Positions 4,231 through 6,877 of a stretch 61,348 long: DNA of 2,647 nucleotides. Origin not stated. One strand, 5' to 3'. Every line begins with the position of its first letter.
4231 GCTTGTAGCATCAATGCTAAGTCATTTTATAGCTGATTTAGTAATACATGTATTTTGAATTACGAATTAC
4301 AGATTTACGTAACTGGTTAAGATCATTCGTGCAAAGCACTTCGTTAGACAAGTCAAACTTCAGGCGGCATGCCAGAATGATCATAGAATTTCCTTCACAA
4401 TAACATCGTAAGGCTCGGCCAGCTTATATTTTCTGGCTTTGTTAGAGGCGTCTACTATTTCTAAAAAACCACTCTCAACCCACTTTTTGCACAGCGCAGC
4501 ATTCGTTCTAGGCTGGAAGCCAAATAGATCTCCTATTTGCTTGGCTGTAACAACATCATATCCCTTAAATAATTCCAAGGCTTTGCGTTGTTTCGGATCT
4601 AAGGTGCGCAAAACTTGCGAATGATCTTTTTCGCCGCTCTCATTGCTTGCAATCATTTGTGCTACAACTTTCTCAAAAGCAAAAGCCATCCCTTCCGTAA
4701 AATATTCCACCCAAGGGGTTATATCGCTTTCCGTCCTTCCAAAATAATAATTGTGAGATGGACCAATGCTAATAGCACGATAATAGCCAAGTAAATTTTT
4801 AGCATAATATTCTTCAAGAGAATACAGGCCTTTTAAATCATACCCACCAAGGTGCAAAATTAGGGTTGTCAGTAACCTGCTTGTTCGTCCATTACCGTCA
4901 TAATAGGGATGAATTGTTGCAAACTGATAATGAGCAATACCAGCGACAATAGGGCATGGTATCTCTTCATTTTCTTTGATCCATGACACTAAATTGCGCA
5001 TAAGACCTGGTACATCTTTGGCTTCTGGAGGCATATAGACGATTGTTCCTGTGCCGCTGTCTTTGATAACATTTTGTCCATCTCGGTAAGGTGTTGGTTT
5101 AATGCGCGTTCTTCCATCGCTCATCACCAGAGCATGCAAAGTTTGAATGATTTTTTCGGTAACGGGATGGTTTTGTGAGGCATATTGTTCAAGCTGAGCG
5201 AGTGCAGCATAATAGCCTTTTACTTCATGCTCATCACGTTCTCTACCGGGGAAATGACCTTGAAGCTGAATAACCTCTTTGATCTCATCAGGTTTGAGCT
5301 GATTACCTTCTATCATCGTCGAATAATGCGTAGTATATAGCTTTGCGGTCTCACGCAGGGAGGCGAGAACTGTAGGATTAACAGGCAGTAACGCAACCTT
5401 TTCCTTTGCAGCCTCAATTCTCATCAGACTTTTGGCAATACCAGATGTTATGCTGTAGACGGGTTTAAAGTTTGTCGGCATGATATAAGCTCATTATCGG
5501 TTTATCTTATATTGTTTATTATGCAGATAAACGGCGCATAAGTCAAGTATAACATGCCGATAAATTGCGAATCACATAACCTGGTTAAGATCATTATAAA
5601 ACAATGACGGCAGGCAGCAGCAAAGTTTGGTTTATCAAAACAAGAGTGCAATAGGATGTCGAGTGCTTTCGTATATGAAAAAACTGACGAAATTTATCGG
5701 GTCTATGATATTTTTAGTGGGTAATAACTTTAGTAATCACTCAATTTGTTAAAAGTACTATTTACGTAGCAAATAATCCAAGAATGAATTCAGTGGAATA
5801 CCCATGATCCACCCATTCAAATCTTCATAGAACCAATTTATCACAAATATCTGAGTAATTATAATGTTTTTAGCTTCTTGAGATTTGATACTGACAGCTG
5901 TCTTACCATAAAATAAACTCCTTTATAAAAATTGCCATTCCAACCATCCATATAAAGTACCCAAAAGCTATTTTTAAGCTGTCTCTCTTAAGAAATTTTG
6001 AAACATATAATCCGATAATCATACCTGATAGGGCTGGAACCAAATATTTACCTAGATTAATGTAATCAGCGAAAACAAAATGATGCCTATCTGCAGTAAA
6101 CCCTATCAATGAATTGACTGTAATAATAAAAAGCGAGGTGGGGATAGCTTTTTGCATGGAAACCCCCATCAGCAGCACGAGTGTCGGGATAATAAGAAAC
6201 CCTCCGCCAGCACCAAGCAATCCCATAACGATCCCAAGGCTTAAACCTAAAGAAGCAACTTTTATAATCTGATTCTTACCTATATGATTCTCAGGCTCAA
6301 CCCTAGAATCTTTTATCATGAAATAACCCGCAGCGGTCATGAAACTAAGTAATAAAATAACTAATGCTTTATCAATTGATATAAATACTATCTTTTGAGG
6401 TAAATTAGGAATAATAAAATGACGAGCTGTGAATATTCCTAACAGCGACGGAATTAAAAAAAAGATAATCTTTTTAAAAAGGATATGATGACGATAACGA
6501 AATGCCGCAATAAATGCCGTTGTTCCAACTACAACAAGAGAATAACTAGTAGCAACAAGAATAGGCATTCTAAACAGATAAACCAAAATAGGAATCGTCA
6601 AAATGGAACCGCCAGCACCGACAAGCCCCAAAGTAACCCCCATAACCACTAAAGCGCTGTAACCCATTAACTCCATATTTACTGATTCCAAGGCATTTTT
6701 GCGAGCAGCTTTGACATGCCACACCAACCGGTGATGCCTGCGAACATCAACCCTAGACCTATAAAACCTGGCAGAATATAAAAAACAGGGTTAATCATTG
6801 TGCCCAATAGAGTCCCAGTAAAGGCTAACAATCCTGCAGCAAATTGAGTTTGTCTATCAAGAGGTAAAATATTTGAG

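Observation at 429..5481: Four-gene accessory island (Fic / NTPase-wHTH-nuclease / CPBP-Abi protease / Fic): candidate uncharacterised defence or toxin module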

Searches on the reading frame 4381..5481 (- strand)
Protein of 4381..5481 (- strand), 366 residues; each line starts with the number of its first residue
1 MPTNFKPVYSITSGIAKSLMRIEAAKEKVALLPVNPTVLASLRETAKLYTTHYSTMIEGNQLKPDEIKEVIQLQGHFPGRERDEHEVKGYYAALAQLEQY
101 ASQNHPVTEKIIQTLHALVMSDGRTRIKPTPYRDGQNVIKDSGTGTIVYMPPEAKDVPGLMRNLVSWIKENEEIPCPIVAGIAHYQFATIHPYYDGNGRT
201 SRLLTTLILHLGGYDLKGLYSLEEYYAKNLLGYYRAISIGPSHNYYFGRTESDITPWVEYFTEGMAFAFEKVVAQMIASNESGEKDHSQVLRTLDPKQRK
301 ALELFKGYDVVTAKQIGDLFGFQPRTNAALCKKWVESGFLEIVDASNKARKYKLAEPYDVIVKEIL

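Call 3: search_protein_families(library=pfam, proteins=[window:4381-5481:-], max_evalue=0.01)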
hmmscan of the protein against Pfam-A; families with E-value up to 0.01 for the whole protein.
window:4381-5481:- (366 aa): 1 family
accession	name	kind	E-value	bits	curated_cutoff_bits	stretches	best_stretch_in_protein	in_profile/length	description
PF02661.23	Fic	-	3.8e-19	69.8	24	1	107-209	2-93/93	Fic/DOC family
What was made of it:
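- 4381..5481 (-): FicB: a diverged class II Fic protein, SoFic-like by the PADLOC model. Pfam Fic (call 3).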

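Call 4: search_protein_families(library=padloc, proteins=[window:4381-5481:-], max_evalue=0.01)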
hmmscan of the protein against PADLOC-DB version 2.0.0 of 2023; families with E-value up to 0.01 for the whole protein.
window:4381-5481:- (366 aa): 7 families
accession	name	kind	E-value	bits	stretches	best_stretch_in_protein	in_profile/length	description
PDLC03963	SoFic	-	7.4e-53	178.2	1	34-354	47-351/361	-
PDLC04966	PDC-S24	-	3.4e-17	60.5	1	97-213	223-340/497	-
PDLC04840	PDC-S04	-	7.3e-15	53.3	1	50-205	15-170/227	-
PDLC04836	PDC-S04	-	2.6e-13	47.7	1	50-204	29-182/244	-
PDLC04839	PDC-S04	-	8.2e-11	40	1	182-245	132-191/205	-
PDLC04837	PDC-S04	-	2.5e-09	34.8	1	102-204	80-178/234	-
PDLC04838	PDC-S04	-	0.00013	19.9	1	186-217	139-170/209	-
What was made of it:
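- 4381..5481 (-): PADLOC SoFic E = 7e-53 (call 4).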

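Call 5: search_protein_families(library=ncbifam, proteins=[window:4381-5481:-], max_evalue=0.01)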
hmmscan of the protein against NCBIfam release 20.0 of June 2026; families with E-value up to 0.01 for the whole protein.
window:4381-5481:- (366 aa): 4 families
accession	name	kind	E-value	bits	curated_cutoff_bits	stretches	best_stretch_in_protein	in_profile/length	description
NF046030.1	ProtAdlyltaseSoFic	equivalog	5.9e-17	61.6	550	1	137-239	138-241/361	protein adenylyltransferase Fic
NF041381.1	XopAC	subfamily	2e-05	23.5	450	1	65-203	260-405/451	XopAC/AvrAC family type III secretion system effector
TIGR02613.1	mob_myst_B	hypoth_equivalog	0.0002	21.3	124.4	1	160-210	93-142/186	mobile mystery protein B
TIGR01550.1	DOC_P1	subfamily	0.0011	19.2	38.65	1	185-218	60-93/122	type II toxin-antitoxin system death-on-curing family toxin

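Call 38: search_solved_structures(query=window:4381-5481:-, max_evalue=0.00001, show_alignments=1)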
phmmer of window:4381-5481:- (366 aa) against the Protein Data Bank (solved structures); distinct sequences matched with E-value up to 0.00001: 25.
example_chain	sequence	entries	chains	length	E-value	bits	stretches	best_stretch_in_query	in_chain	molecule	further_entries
8uqu_A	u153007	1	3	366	1e-22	84.1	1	33-278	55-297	Fido domain-containing protein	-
4rgl_A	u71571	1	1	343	1.9e-19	73.3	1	2-283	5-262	Filamentation induced by cAMP protein Fic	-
3cuc_A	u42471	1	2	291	4.9e-19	72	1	30-267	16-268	Protein of unknown function with a Fic domain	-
6i7j_A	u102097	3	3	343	2.5e-18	69.7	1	22-215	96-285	Adenosine monophosphate-protein transferase FICD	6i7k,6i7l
6i7g_A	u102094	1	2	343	3.7e-18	69.1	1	22-215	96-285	Adenosine monophosphate-protein transferase FICD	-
4u04_A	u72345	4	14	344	3.8e-18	69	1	22-215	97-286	Adenosine monophosphate-protein transferase FICD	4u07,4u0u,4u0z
6i7h_A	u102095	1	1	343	8.9e-18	67.8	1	22-215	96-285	Adenosine monophosphate-protein transferase FICD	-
6i7i_A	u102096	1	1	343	9e-18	67.8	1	22-215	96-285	Adenosine monophosphate-protein transferase FICD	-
6zmd_B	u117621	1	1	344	2.1e-17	66.6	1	22-215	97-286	Protein adenylyltransferase FICD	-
9yz5_A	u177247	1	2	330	3.1e-17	66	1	22-215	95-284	Protein adenylyltransferase FICD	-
4u0s_A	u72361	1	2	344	3.4e-17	65.9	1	22-215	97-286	Adenosine monophosphate-protein transferase FICD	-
7b7z_A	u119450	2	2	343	5.7e-17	65.2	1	22-215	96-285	Protein adenylyltransferase FICD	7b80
5jj6_A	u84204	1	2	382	4.3e-14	55.7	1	25-228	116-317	Adenosine monophosphate-protein transferase FICD homolog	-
5jj7_A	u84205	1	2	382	3.9e-13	52.5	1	25-228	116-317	Adenosine monophosphate-protein transferase FICD homolog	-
7xux_A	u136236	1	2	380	5e-12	48.9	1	14-217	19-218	Fido domain-containing protein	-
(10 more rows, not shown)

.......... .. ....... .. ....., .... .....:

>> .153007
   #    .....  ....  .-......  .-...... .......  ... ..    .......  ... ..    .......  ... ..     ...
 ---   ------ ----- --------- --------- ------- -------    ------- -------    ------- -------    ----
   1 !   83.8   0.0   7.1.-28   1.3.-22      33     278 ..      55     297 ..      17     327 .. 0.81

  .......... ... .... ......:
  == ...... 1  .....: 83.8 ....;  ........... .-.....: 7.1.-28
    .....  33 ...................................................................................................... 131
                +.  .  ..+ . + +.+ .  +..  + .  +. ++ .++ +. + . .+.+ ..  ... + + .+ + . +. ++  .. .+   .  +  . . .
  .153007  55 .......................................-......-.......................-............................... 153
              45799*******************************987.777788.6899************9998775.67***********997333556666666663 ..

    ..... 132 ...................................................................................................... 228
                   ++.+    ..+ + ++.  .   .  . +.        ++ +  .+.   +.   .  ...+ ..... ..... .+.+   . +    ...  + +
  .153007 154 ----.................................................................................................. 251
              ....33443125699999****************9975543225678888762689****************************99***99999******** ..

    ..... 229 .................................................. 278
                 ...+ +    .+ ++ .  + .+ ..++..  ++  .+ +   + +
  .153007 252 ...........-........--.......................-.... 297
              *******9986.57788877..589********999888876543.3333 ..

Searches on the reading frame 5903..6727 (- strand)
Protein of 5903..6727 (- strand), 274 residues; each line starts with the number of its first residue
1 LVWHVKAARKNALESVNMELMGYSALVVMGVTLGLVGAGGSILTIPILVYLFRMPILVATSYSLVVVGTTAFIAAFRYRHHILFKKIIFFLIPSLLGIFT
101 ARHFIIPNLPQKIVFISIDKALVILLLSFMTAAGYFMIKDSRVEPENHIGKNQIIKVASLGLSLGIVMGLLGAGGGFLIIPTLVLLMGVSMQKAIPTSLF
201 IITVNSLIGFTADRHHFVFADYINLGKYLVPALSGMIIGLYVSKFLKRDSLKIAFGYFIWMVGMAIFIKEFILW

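Call 25: find_homologous_proteins(query=window:5903-6727:-, max_evalue=1e-10)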
Query window:5903-6727:- (274 aa): 7975 proteins with E <= 1e-10 among 8000 candidates; the best 120 are listed.
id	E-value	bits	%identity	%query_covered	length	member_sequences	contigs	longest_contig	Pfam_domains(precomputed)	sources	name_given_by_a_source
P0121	6.8e-111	388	73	93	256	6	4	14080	PF01925.26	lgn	-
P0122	1.3e-109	384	72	93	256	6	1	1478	PF01925.26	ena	-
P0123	1.7e-109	384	73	93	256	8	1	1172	PF01925.26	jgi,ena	-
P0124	1.7e-109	384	74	93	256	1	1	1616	PF01925.26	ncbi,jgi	jgi:uncharacterized membrane protein YfcA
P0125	3.5e-108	379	70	95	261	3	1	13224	PF01925.26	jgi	-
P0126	7.2e-108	378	72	93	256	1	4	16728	PF01925.26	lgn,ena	-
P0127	1.4e-107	378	70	93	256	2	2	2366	PF01925.26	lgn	-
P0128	1.5e-107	377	70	93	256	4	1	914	PF01925.26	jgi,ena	-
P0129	2.2e-107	377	71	93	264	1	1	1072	PF01925.26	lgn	-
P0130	5.2e-107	376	70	93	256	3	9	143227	PF01925.26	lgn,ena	-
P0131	7.8e-107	375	72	93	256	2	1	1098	PF01925.26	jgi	jgi:uncharacterized membrane protein YfcA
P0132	4.1e-106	373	70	93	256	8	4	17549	PF01925.26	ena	-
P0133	1.1e-105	371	70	93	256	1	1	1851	PF01925.26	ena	-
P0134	1.1e-105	371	69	93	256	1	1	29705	PF01925.26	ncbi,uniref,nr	ncbi:sulfite exporter TauE/SafE [Holospora obtusa F1]|uniref:Probable membrane transporter protein n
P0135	2.8e-105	370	70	93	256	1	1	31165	PF01925.26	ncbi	-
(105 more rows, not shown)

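Call 51: find_encoding_contigs(protein=P0121, flank=10000, max_places=4)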
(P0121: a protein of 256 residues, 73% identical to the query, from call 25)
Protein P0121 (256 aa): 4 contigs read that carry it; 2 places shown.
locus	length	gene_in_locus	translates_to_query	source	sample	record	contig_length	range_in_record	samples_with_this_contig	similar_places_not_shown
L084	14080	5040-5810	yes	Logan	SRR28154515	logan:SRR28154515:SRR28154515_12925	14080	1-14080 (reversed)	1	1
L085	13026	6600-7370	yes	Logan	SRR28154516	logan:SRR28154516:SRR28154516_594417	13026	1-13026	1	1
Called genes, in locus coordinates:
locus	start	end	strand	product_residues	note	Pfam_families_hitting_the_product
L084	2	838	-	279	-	?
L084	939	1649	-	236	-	PF00121:TIM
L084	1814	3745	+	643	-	PF13623:SurA_N_2, PF13624:SurA_N_3, PF13145:Rotamase_2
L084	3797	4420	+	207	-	PF01327:Pep_deformylase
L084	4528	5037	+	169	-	PF00581:Rhodanese, PF11127:YgaP-like_TM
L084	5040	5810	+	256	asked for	PF01925:TauE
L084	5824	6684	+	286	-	PF00753:Lactamase_B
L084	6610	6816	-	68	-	-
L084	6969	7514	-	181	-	-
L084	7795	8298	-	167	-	PF03652:RuvX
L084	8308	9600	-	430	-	PF05496:RuvB_N, PF00158:Sigma54_activat (faint), PF13191:AAA_16 (faint), PF14532:Sigma54_activ_2 (weak), PF00004:AAA, PF01078:Mg_chelatase (faint), PF16193:AAA_assoc_2, PF12002:MgsA_C, +2 more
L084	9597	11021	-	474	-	PF00089:Trypsin, PF13365:Trypsin_2, PF00595:PDZ (faint), PF13180:PDZ_2, PF17820:PDZ_6 (weak)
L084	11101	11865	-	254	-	PF03180:Lipoprotein_9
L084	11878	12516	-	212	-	PF00528:BPD_transp_1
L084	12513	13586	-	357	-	PF09818:ABC_ATPase (faint), PF00005:ABC_tran, PF02463:SMC_N (weak), PF05621:TniB (faint), PF13304:AAA_21 (weak), PF09383:NIL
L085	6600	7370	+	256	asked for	PF01925:TauE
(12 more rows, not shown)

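Call 52: find_encoding_contigs(protein=P0130, flank=10000, max_places=4)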
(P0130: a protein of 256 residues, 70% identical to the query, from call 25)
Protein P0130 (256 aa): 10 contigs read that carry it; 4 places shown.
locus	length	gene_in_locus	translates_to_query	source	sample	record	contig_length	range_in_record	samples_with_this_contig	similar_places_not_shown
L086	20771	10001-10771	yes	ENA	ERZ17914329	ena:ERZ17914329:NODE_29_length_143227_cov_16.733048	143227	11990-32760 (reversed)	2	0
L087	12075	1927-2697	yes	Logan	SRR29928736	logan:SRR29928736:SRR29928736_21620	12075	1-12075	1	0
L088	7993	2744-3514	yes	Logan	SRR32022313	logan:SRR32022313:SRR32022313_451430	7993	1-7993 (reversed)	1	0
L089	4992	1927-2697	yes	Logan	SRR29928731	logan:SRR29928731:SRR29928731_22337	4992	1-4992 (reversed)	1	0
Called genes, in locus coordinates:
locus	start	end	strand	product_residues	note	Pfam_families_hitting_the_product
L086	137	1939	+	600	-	PF07244:POTRA (faint), PF01103:Omp85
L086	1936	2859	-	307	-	PF00482:T2SSF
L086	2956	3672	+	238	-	PF00072:Response_reg, PF00486:Trans_reg_C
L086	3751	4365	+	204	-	PF13505:OMP_b-brl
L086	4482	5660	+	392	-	PF07690:MFS_1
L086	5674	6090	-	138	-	PF04355:BamE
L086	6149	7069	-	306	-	PF01545:Cation_efflux, PF16916:ZT_dimer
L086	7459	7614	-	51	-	-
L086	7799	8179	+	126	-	PF12680:SnoaL_2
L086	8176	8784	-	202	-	-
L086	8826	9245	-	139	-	-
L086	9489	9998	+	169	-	PF00581:Rhodanese, PF11127:YgaP-like_TM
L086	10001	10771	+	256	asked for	PF01925:TauE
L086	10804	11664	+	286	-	PF00753:Lactamase_B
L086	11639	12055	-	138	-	-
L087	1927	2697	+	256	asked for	PF01925:TauE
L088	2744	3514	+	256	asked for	PF01925:TauE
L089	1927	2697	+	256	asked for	PF01925:TauE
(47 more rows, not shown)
